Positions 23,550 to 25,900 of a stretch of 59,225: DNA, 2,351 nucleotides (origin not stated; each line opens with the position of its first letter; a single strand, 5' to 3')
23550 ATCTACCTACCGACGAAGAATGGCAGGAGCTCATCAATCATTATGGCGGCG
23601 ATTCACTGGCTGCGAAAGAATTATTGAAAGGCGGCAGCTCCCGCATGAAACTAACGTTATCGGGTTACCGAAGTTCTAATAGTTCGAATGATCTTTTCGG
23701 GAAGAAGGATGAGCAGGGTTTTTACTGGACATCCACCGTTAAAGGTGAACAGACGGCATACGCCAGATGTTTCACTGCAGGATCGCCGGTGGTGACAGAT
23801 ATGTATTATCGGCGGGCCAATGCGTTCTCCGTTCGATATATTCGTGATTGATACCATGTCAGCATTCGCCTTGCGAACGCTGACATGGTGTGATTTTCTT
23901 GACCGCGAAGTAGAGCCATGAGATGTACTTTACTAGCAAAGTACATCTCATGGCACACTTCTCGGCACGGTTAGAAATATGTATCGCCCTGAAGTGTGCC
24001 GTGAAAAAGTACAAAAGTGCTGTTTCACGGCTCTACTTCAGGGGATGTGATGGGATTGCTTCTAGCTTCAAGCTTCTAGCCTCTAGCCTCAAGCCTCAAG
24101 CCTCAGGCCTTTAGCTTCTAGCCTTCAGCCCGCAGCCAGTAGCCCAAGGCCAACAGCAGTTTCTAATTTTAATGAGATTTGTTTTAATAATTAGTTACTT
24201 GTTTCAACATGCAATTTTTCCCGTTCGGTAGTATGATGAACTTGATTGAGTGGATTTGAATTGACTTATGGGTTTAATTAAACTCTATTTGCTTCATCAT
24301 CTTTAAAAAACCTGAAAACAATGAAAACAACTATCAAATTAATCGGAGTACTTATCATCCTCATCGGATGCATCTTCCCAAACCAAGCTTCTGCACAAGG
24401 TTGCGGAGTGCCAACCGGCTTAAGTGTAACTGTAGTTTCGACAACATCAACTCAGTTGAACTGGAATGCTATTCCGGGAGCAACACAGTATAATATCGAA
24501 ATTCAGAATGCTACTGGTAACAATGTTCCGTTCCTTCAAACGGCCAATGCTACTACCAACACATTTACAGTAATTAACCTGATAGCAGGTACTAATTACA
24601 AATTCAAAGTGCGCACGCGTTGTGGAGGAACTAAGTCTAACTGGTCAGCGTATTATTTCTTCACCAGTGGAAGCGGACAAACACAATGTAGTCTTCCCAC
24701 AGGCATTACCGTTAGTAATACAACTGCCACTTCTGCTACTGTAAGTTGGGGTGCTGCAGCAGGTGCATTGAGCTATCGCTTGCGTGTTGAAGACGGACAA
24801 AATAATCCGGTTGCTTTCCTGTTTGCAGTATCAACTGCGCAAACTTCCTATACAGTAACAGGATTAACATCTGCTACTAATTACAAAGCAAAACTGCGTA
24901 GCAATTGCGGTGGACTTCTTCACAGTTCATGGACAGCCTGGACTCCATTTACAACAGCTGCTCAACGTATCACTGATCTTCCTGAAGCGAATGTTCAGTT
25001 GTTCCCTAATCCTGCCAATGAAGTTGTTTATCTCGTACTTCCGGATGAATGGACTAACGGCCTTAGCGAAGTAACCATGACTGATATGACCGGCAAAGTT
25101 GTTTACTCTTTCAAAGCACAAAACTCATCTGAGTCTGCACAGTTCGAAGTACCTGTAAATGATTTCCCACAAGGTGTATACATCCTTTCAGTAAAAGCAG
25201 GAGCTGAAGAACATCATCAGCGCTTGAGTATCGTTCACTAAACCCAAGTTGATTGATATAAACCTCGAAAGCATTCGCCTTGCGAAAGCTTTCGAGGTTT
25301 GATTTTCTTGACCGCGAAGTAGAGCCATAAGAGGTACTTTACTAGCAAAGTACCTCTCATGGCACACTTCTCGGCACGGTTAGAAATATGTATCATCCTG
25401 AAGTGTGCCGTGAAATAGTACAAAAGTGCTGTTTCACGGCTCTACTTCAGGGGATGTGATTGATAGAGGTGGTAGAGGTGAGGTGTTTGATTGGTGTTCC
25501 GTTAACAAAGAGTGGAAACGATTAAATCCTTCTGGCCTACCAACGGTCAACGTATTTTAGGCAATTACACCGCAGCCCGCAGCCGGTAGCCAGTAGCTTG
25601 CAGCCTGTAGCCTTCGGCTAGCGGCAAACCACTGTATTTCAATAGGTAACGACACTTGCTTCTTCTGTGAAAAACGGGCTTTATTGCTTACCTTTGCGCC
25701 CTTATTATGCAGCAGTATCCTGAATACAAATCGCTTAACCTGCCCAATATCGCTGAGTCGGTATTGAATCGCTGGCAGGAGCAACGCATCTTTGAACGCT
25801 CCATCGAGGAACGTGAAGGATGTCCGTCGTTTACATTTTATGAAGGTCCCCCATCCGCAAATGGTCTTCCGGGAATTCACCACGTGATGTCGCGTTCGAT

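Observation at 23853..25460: Two copies of a ~200-nt element that folds into a gapless four-way junction bracket a T9SS cargo gene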

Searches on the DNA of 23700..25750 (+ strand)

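Call 5: search_rna_families(source=window, start=23700, end=25750, threshold=evalue, max_evalue=10, show_alignments=3)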
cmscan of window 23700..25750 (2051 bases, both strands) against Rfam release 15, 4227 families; matches with E-value up to 10: 19.
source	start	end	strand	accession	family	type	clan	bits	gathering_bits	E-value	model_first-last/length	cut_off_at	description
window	23902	23964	-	RF03742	mir-2162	Gene; miRNA;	-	32.9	65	0.00038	1-76/76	no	mir-2162 microRNA precursor family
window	25312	25375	-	RF04197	mir-9457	Gene; miRNA;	-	24.7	90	0.059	1-68/68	no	mir-9457 microRNA precursor family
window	23916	23954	-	RF04197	mir-9457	Gene; miRNA;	-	21.3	90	0.51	1-68/68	no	mir-9457 microRNA precursor family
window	25255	25302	+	RF00697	mir-186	Gene; miRNA;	-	20.7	70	0.86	1-82/82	no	mir-186 microRNA precursor family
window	23848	23894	+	RF04002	MIR6143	Gene; miRNA;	-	20.6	75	0.99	1-89/89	no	MIR6143 microRNA precursor family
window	24298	24370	-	RF00203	snoR160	Gene; snRNA; snoRNA; CD-box;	-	20.3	42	7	1-80/80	no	Small nucleolar RNA R160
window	23909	23958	-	RF04160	MIR868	Gene; miRNA;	-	20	200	0.67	1-194/194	no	MIR868 microRNA precursor family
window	25318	25367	-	RF04160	MIR868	Gene; miRNA;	-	19.6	200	0.85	1-194/194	no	MIR868 microRNA precursor family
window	25399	25449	-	RF00671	mir-138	Gene; miRNA;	-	19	50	0.91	1-78/78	no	mir-138 microRNA precursor family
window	24117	24237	-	RF01769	greA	Cis-reg; leader;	-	18.7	60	2.4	1-124/124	no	Enterobacteria greA leader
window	25316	25370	-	RF04098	MIR9471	Gene; miRNA;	-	18.6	150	1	1-135/135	no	MIR9471 microRNA precursor family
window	23974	24054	-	RF03347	mir-2816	Gene; miRNA;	-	18.4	49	1.8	1-74/74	no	mir-2816 microRNA precursor family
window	23846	23895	-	RF04160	MIR868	Gene; miRNA;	-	17.8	200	2.4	1-194/194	no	MIR868 microRNA precursor family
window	23943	24011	+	RF03909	mir-3804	Gene; miRNA;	-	17.8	90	3.8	1-82/82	no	mir-3804 microRNA precursor family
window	24223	24279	+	RF02750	ES003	Gene; sRNA;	-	17.3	37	2.7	1-53/53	no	ES003 sRNA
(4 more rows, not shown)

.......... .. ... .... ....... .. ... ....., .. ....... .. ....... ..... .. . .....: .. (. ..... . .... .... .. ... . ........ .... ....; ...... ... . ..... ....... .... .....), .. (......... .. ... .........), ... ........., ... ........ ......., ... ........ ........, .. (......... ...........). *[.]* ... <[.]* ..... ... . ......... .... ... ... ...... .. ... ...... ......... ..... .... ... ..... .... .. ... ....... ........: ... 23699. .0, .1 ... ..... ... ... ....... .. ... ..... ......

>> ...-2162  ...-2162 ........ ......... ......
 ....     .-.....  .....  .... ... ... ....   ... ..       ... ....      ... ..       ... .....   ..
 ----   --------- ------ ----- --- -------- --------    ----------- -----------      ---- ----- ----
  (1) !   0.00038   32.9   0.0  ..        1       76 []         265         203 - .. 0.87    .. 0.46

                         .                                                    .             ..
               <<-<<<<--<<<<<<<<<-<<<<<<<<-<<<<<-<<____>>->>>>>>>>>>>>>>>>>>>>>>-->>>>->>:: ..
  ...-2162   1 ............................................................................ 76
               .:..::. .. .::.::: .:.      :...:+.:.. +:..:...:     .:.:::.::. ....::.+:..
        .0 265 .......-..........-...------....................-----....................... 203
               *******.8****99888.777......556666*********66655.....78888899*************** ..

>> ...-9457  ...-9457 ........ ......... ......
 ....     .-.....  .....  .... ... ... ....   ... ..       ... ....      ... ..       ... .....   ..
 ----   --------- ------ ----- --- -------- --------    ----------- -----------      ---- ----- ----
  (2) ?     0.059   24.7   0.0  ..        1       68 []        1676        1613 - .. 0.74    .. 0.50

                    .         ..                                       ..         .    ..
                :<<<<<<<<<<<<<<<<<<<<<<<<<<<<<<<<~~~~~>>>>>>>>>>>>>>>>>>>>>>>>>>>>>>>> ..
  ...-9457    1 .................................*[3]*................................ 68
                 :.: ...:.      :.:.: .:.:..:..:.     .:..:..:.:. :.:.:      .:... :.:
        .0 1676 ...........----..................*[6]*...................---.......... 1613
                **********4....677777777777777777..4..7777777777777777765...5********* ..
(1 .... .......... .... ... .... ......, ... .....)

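Call 27: search_dna_similar(query=window:23845-24055:+, collection=plasmids, mode=distant, max_evalue=0.01)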
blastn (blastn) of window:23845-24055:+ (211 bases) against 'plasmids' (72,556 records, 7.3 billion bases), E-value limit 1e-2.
No match.

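Call 28: search_dna_similar(query=window:23845-24055:+, collection=phages, mode=distant, max_evalue=0.01)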
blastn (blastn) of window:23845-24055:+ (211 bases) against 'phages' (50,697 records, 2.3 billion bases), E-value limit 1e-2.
No match.
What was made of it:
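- Tried and rejected: Plasmid and phage collections had no hits (calls 27, 28).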

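Call 54: build_rna_model(alignment_id=A2, structure=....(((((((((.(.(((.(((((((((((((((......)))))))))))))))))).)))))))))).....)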
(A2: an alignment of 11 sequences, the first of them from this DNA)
Model R1 built from alignment A2 (11 sequences, 75 columns); structure: as given.
model positions 71; base pairs 27; branch points 0; effective number of sequences 2.78; information 0.793 bits per position. Calibrated on 0.2 Mb of random sequence (short: E-values are rough).
structure used (alignment columns):
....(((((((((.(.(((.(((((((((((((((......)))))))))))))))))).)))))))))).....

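Call 55: search_with_rna_model(model_id=R1, sources=[window, L007, L008, L009, L010, L013, L016, L021, L023, L024, L026, L027, L029, L030, L031, L032, L033], max_evalue=1)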
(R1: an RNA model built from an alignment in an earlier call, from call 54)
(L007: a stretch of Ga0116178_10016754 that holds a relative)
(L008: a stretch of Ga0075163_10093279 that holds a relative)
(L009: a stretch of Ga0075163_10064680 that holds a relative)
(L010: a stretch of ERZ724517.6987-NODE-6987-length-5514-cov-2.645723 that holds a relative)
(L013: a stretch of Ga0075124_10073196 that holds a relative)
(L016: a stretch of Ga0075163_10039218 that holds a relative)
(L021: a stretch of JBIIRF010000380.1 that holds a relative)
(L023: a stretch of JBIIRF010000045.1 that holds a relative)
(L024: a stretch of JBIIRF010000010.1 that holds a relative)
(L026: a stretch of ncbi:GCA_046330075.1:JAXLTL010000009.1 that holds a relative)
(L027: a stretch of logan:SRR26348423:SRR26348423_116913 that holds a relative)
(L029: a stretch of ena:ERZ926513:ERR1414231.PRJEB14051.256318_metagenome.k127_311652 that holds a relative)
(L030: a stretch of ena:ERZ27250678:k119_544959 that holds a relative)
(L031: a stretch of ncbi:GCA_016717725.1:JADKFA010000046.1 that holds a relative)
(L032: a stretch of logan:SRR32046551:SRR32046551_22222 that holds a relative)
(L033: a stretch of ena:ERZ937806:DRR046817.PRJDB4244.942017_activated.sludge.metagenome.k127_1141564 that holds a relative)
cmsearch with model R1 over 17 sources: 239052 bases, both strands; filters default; matches with E-value up to 1: 37.
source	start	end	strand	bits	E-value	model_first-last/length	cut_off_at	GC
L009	3949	4019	-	88.4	2.5e-23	1-71/71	no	0.54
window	23899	23969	+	87.7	4.1e-23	1-71/71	no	0.48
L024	3679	3749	+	86.7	8.2e-23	1-71/71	no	0.52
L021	2445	2515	+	83.1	9.5e-22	1-71/71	no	0.55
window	25308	25378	+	82.8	1.2e-21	1-71/71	no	0.49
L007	81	151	-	81.5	2.8e-21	1-71/71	no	0.52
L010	2992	3062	-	81.5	2.8e-21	1-71/71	no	0.52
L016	4196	4266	+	81.5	2.8e-21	1-71/71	no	0.52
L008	2541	2613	+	81.4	3e-21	1-71/71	no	0.56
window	23983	24047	-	67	5.9e-17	1-71/71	no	0.49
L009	3871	3935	+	63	9.3e-16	1-71/71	no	0.48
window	25392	25456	-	62.8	1e-15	1-71/71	no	0.46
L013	321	394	-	56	1.1e-13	1-71/71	no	0.58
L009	3949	4019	+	55.1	2e-13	1-71/71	no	0.54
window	23899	23969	-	51.8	1.9e-12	1-71/71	no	0.48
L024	3679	3749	-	50.2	5.7e-12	1-71/71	no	0.52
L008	2541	2613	-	49.6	9e-12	1-71/71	no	0.56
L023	116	193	-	48.2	2.3e-11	1-71/71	no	0.5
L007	81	151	+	46.1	9.6e-11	1-71/71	no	0.52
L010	2992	3062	+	46.1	9.6e-11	1-71/71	no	0.52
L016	4196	4266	-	46.1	9.6e-11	1-71/71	no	0.52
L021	2445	2515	-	45.1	1.9e-10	1-71/71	no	0.55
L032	8378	8442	-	34.9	2.1e-07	1-71/71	no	0.52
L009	3871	3935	-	32.2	1.3e-06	1-71/71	no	0.48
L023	116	180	+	30.8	3.4e-06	1-71/71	no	0.52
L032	9667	9733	-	28.3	1.9e-05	1-71/71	no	0.46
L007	16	53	+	28.2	2.1e-05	1-71/71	no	0.55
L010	2927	2964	+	28.2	2.1e-05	1-71/71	no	0.55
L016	4294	4331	-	28.2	2.1e-05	1-71/71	no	0.55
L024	3821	3858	+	21.2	0.0025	1-71/71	no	0.47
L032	9668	9732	+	19.8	0.0067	1-71/71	no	0.45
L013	321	394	+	16.8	0.052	1-71/71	no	0.58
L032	8378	8442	+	13.3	0.54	1-71/71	no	0.52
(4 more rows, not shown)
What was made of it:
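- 23903..23965 (+): Copy 1: module A, CCGC-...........-[P2 palindrome 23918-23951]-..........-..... CM R1 scores 87.7 bits (call 55).
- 23987..24043 (-): Copy 1: module B. This is the same module type in inverted orientation. Read on the minus strand it is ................-[P4-type palindrome]-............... CM R1 hit on the minus strand, 67 bits (call 55).
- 25312..25374 (+): Copy 2: module A. CM R1 scores 82.8 bits (call 55).
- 25396..25452 (-): Copy 2: module B (inverted). CM R1 scores 62.8 bits on the minus strand (call 55).
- On REP / REPIN (RAYT-associated): There are 4 modules in the 59-kb window, all at one locus (call 55).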

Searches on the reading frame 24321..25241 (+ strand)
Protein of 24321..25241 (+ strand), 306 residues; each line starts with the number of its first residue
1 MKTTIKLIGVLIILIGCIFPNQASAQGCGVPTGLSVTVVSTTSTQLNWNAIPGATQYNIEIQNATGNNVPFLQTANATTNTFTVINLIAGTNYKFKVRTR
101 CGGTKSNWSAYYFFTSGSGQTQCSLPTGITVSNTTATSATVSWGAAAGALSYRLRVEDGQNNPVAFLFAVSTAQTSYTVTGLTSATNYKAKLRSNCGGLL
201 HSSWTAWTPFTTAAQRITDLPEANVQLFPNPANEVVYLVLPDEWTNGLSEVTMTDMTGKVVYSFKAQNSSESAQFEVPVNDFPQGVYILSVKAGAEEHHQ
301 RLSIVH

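Call 14: find_encoding_contigs(protein=window:24321-25241:+, flank=10000, max_places=10)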
Protein window:24321-25241:+ (306 aa): 5 contigs read that carry it; 5 places shown.
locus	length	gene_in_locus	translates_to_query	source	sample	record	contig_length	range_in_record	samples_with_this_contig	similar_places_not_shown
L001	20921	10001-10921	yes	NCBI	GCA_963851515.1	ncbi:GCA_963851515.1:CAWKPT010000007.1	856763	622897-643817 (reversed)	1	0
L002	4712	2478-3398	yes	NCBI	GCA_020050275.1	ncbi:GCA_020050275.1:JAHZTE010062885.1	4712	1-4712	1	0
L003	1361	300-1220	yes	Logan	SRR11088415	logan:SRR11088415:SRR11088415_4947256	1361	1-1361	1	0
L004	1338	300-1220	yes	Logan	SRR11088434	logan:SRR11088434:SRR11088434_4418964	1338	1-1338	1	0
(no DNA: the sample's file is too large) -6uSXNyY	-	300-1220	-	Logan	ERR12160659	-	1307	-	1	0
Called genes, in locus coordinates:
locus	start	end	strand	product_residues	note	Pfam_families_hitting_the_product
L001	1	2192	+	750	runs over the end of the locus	PF13620:CarboxypepD_reg, PF13715:CarbopepD_reg_2, PF07715:Plug, PF00593:TonB_dep_Rec_b-barrel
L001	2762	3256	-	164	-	PF09990:DUF2231 (weak)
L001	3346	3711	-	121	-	-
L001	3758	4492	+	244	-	PF08713:DNA_alkylation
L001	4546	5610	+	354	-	PF17773:UPF0176_N, PF00581:Rhodanese, PF12368:Rhodanese_C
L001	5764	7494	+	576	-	PF01368:DHH, PF02272:DHHA1, PF17768:RecJ_OB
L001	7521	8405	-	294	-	-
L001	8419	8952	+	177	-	-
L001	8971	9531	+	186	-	PF09603:Fib_succ_major, PF26707:DUF8237 (faint)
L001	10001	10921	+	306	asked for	PF00041:fn3, PF18962:Por_Secre_tail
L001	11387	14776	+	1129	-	PF00133:tRNA-synt_1, PF09334:tRNA-synt_1g (weak), PF08264:Anticodon_1, PF19302:DUF5915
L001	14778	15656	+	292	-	-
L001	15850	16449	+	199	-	PF01252:Peptidase_A8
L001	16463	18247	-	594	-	-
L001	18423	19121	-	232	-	PF00027:cNMP_binding, PF13545:HTH_Crp_2, PF00325:Crp (weak)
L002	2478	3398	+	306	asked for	PF00041:fn3, PF18962:Por_Secre_tail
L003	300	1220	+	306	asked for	PF00041:fn3, PF18962:Por_Secre_tail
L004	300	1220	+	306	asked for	PF00041:fn3, PF18962:Por_Secre_tail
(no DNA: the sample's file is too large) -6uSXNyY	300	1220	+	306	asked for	PF00041:fn3, PF18962:Por_Secre_tail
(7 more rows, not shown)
